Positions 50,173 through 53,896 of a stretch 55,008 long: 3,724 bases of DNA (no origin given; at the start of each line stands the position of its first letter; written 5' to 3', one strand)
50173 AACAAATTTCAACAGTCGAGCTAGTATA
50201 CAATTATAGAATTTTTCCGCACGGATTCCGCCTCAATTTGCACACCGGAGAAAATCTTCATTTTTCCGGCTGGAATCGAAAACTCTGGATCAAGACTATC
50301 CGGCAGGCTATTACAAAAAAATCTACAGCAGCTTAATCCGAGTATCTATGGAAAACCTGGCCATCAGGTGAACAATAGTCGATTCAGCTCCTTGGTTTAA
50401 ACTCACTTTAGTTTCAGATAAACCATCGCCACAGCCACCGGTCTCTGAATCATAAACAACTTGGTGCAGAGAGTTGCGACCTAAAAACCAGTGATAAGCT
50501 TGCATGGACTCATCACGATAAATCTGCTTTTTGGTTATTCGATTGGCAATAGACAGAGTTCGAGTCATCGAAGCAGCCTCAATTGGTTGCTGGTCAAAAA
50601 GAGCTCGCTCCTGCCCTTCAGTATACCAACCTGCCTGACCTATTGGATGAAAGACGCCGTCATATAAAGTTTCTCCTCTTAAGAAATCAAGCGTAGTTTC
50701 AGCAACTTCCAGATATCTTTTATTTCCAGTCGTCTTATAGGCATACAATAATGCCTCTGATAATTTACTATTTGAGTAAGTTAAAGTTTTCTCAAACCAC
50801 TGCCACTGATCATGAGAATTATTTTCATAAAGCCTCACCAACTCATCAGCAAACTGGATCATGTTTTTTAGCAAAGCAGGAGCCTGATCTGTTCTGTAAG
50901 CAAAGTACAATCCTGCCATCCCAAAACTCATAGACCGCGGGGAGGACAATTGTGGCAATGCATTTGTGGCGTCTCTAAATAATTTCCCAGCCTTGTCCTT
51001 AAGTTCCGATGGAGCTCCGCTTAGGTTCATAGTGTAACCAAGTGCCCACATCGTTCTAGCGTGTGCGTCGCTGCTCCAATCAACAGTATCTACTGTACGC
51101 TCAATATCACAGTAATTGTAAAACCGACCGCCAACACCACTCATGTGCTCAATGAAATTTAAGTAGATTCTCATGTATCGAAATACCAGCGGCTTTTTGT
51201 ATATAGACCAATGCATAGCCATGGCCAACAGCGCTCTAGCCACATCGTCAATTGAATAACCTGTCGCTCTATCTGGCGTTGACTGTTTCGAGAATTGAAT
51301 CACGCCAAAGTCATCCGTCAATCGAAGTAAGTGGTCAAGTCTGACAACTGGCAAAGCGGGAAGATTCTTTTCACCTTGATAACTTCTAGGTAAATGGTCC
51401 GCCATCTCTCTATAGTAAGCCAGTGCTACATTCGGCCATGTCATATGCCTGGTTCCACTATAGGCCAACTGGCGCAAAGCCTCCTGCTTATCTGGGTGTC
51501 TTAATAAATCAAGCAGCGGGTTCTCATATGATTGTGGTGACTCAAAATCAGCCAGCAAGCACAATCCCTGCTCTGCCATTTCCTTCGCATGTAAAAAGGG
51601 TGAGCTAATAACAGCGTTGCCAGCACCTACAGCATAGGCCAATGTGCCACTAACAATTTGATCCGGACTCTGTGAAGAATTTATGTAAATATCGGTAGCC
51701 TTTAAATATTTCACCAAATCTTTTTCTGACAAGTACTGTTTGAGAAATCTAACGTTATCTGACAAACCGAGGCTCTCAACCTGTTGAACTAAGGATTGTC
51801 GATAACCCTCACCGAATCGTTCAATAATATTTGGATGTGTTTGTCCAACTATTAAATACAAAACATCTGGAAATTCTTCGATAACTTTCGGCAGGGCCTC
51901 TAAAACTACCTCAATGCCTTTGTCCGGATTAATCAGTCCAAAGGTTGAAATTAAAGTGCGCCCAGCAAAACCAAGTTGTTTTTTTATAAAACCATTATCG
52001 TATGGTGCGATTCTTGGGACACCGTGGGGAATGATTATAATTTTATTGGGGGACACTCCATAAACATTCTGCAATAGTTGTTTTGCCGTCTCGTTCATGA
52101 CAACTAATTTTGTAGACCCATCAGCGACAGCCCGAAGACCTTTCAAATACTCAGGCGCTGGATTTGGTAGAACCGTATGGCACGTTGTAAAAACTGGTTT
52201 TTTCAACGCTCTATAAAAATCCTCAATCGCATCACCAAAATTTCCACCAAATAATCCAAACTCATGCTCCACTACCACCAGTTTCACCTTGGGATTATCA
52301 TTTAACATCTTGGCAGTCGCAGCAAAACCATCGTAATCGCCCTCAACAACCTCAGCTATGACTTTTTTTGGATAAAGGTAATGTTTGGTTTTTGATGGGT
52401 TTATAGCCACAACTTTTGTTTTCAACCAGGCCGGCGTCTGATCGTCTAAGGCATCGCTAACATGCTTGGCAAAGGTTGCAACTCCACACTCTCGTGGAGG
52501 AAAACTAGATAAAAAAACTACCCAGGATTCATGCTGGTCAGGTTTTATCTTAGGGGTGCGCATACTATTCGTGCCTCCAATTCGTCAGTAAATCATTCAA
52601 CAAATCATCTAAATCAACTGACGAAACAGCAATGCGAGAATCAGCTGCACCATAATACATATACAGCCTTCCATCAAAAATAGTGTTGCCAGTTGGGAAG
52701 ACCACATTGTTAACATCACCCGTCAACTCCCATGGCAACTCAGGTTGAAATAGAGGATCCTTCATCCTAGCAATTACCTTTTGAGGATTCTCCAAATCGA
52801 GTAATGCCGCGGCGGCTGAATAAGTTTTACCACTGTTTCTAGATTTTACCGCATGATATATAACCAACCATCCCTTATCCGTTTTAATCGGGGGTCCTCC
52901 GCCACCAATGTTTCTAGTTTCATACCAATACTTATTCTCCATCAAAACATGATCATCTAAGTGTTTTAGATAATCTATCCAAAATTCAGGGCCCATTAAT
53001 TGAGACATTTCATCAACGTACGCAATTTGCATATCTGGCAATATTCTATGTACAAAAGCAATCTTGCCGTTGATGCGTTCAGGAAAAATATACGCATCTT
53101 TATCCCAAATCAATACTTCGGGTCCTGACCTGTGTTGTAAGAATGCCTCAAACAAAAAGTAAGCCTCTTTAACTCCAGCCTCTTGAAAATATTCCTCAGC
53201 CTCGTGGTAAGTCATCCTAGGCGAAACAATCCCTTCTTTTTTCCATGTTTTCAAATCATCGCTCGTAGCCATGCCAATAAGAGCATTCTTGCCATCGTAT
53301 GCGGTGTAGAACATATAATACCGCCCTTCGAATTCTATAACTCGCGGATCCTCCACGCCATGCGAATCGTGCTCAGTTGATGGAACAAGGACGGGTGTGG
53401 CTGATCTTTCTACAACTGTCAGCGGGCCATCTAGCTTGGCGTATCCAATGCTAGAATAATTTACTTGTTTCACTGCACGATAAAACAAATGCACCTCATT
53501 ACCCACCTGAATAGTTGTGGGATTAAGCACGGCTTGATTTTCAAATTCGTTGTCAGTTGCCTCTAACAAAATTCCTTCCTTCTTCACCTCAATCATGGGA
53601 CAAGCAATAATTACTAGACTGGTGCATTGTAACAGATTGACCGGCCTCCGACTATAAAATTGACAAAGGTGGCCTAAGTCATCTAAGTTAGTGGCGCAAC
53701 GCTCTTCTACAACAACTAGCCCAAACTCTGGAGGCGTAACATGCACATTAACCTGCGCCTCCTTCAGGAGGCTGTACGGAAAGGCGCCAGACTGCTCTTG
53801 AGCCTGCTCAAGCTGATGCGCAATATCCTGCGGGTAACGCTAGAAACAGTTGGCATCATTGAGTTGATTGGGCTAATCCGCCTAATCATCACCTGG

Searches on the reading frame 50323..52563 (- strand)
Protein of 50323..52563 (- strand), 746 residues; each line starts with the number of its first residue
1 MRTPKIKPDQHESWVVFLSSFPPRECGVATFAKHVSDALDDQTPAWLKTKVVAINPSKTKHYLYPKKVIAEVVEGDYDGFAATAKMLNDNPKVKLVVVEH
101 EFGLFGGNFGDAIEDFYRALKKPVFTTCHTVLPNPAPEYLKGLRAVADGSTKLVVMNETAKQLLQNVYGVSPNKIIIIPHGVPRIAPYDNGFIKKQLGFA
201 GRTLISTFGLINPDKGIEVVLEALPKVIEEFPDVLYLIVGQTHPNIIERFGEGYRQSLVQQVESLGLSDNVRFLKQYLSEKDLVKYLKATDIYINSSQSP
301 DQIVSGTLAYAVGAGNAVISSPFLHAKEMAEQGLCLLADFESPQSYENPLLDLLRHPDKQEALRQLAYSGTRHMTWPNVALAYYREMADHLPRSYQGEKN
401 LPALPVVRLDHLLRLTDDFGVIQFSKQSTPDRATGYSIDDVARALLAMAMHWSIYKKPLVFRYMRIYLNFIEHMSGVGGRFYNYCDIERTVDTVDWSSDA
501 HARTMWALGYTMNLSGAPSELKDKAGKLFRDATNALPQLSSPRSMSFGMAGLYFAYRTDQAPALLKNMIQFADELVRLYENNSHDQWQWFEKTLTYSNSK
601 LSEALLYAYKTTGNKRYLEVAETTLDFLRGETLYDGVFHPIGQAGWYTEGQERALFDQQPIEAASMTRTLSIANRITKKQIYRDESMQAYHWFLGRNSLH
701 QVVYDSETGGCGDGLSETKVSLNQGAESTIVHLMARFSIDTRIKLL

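Call 36: search_protein_families(library=pfam, proteins=[window:50323-52563:-], max_evalue=0.0001)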
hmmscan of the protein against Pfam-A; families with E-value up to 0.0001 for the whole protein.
window:50323-52563:- (746 aa): 4 families
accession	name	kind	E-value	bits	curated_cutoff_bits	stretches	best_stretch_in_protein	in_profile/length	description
PF00534.26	Glycos_transf_1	-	6.1e-15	55.6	26.4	1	193-368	5-170/172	Glycosyl transferases group 1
PF13692.12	Glyco_trans_1_4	-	2.2e-12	47.9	27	1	205-355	4-141/142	Glycosyl transferases group 1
PF13439.12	Glyco_transf_4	-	1.5e-06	28.8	28.5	1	118-182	93-166/170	Glycosyltransferase Family 4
PF07944.18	Beta-AFase-like_GH127_cat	-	9.4e-06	25.3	24.9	1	549-669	131-234/376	Beta-L-arabinofuranosidase, GH127 catalytic domain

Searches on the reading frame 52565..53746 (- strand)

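Call 36: search_protein_families(library=pfam, proteins=[window:52565-53746:-], max_evalue=0.0001)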
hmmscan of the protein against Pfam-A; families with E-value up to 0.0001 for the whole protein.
window:52565-53746:- (393 aa): 2 families
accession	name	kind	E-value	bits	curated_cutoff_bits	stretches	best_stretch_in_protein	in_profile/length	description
PF04041.19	Glyco_hydro_130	-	1e-52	179.5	26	1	70-384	32-316/320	beta-1,4-mannooligosaccharide phosphorylase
PF00251.26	Glyco_hydro_32N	-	4.5e-06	26.9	22.1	1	55-177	52-178/307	Glycosyl hydrolases family 32 N-terminal domain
